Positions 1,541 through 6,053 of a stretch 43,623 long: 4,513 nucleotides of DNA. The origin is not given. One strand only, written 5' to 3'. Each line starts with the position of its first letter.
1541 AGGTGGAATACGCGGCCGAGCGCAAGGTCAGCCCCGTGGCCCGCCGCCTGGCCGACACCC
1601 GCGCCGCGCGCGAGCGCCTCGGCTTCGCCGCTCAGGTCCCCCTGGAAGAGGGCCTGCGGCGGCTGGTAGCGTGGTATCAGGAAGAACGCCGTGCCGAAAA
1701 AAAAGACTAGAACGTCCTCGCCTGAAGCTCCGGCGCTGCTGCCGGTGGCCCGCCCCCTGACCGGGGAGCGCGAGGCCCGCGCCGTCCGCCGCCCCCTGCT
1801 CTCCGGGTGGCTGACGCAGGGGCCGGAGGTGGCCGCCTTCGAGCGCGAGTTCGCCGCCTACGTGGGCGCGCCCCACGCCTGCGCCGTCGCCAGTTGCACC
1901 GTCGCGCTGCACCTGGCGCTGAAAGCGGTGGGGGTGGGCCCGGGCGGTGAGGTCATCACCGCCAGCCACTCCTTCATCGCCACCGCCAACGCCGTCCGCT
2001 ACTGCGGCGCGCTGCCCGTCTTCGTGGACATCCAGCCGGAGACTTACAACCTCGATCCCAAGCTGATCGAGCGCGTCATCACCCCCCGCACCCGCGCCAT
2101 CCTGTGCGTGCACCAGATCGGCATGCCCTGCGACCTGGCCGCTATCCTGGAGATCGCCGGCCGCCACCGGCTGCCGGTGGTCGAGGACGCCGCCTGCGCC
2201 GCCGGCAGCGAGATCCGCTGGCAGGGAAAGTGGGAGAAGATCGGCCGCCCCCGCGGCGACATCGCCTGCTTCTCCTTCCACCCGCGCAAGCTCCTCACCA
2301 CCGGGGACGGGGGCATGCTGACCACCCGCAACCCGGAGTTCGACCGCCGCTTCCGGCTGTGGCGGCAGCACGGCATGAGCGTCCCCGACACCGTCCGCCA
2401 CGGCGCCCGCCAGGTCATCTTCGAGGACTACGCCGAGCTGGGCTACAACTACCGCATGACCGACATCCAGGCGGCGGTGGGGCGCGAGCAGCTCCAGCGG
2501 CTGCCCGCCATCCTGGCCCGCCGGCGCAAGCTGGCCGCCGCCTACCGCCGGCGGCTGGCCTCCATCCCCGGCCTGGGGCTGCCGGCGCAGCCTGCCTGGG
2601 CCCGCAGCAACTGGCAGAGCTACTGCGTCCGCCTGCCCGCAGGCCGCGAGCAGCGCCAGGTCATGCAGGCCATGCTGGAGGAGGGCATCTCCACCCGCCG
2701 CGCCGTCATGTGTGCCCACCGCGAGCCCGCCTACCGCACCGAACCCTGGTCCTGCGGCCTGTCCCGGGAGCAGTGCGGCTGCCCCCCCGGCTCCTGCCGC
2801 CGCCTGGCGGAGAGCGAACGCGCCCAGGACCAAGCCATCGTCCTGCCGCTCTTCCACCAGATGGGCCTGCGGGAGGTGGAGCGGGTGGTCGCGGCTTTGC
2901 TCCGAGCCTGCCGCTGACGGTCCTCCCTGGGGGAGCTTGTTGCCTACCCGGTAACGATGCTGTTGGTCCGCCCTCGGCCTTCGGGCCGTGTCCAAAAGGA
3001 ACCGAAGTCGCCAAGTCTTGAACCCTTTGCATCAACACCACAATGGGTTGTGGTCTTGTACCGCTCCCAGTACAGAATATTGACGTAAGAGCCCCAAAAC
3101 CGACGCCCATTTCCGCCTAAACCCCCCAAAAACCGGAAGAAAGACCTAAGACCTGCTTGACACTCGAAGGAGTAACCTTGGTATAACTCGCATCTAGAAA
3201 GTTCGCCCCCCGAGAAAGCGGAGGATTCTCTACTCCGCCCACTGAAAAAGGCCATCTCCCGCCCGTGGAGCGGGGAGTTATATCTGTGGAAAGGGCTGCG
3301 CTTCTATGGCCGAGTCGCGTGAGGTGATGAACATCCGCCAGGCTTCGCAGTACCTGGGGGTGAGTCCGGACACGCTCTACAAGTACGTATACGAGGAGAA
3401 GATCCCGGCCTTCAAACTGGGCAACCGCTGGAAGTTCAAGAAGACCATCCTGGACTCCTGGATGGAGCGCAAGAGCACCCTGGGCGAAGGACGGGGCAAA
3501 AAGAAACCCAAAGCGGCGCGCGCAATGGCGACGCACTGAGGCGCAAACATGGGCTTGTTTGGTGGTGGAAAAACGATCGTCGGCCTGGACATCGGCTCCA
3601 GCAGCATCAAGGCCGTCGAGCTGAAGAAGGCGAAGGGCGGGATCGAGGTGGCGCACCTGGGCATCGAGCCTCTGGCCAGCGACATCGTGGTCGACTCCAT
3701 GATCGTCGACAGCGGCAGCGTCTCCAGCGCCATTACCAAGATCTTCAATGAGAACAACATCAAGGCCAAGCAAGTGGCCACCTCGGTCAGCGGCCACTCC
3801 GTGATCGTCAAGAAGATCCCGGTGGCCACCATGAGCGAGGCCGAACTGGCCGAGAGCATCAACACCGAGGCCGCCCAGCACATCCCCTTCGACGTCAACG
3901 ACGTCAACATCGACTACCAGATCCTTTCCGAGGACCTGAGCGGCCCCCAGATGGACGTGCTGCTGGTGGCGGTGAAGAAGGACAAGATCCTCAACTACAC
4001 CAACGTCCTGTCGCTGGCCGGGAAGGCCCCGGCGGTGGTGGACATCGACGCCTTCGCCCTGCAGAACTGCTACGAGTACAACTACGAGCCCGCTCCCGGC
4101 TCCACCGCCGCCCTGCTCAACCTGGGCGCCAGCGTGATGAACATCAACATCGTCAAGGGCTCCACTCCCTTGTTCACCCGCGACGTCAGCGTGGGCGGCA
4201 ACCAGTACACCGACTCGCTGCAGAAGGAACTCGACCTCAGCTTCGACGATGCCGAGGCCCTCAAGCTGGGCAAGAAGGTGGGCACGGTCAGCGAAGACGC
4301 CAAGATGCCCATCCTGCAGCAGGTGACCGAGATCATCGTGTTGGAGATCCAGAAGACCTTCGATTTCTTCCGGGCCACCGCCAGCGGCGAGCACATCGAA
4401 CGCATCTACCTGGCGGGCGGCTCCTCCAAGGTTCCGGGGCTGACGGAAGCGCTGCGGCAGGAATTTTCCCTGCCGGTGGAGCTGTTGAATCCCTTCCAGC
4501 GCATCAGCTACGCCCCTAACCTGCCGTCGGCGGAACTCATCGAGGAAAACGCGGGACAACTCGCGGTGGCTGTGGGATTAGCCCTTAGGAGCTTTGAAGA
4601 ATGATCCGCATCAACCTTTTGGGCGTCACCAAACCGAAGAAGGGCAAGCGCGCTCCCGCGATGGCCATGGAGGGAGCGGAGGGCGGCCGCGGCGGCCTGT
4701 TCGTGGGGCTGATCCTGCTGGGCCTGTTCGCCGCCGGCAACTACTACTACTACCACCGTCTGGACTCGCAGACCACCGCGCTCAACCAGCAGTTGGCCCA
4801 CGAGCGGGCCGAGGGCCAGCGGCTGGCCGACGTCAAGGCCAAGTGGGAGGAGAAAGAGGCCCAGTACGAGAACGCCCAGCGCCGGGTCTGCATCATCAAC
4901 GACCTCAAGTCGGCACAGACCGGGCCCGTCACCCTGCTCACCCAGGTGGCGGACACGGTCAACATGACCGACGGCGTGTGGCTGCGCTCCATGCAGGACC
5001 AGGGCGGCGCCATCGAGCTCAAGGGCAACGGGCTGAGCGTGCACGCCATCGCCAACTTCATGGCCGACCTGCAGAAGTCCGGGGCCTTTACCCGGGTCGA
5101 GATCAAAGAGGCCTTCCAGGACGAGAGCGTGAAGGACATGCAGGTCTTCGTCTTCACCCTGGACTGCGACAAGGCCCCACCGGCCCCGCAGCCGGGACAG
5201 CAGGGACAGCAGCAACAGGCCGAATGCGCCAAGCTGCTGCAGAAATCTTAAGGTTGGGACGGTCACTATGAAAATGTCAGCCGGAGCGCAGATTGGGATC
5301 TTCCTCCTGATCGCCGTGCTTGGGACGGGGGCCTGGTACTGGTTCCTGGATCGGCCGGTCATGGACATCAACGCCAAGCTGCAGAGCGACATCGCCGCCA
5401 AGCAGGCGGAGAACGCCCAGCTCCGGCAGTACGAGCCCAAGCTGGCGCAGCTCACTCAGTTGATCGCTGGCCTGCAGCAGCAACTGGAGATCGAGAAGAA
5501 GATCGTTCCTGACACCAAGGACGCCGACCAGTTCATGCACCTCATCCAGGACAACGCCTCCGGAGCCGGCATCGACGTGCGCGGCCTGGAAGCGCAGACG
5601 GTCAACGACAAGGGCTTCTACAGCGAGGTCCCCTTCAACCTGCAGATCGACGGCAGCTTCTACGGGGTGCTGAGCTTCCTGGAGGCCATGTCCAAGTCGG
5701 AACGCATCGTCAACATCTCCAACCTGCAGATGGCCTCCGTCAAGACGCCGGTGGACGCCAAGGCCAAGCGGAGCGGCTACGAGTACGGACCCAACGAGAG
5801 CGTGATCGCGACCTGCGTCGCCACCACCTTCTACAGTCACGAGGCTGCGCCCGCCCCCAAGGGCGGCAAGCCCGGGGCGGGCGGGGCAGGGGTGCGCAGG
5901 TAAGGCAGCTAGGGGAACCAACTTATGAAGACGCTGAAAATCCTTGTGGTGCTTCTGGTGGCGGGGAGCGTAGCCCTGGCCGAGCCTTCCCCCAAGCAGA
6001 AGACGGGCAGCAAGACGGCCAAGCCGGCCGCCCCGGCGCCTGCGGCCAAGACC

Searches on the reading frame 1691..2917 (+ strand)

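Call 55: search_protein_families(library=pfam, proteins=[window:1691-2917:+], max_evalue=0.0001)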
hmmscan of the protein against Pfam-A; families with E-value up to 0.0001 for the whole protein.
window:1691-2917:+ (408 aa): 1 family
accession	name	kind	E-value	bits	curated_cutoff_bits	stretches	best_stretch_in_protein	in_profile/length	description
PF01041.23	DegT_DnrJ_EryC1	-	1.7e-111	373.4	19.8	1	25-403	4-359/360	DegT/DnrJ/EryC1/StrS aminotransferase family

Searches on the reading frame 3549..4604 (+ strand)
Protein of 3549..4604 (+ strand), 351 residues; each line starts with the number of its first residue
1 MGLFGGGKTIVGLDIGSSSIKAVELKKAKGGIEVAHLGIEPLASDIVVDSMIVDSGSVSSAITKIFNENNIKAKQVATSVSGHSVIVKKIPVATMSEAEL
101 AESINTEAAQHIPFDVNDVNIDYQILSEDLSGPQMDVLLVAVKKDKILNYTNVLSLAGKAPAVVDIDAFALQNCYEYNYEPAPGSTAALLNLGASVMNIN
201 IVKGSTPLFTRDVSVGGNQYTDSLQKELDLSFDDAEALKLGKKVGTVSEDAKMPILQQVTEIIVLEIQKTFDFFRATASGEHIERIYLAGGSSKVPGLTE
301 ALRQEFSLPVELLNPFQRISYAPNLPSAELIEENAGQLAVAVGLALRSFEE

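Call 55: search_protein_families(library=pfam, proteins=[window:3549-4604:+], max_evalue=0.0001)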
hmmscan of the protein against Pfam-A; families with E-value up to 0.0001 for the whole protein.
window:3549-4604:+ (351 aa): 2 families
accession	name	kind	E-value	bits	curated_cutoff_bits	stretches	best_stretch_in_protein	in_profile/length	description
PF11104.14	PilM_2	-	2e-78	264.1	27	1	12-349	1-340/340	Type IV pilus assembly protein PilM;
PF14450.12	FtsA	-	1.4e-12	48.5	31.8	1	188-316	1-113/127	Cell division protein FtsA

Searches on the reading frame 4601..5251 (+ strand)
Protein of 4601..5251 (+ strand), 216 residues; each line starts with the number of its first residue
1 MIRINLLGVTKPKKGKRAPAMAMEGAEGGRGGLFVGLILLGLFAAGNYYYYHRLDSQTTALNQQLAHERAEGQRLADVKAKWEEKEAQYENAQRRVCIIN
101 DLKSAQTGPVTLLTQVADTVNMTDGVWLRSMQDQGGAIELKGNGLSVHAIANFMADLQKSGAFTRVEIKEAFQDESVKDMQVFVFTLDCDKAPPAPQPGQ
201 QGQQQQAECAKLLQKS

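Call 55: search_protein_families(library=pfam, proteins=[window:4601-5251:+], max_evalue=0.0001)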
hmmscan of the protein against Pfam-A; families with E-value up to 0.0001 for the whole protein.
window:4601-5251:+ (216 aa): 1 family
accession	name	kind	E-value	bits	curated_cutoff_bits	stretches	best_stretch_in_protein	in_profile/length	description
PF05137.18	PilN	-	2.2e-13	50.5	22.8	1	115-189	5-76/78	Fimbrial assembly protein (PilN)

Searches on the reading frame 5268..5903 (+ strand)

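Call 55: search_protein_families(library=pfam, proteins=[window:5268-5903:+], max_evalue=0.0001)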
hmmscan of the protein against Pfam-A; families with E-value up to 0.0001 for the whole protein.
window:5268-5903:+ (211 aa): 2 families
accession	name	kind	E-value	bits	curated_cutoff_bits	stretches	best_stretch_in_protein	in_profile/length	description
PF04350.18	PilO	-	1.5e-18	67.7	22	1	36-161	9-127/145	Pilus assembly protein, PilO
PF10741.14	T2SSM_b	-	5.6e-05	23.4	21.7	0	84-160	14-92/111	Type II secretion system (T2SS), protein M subtype b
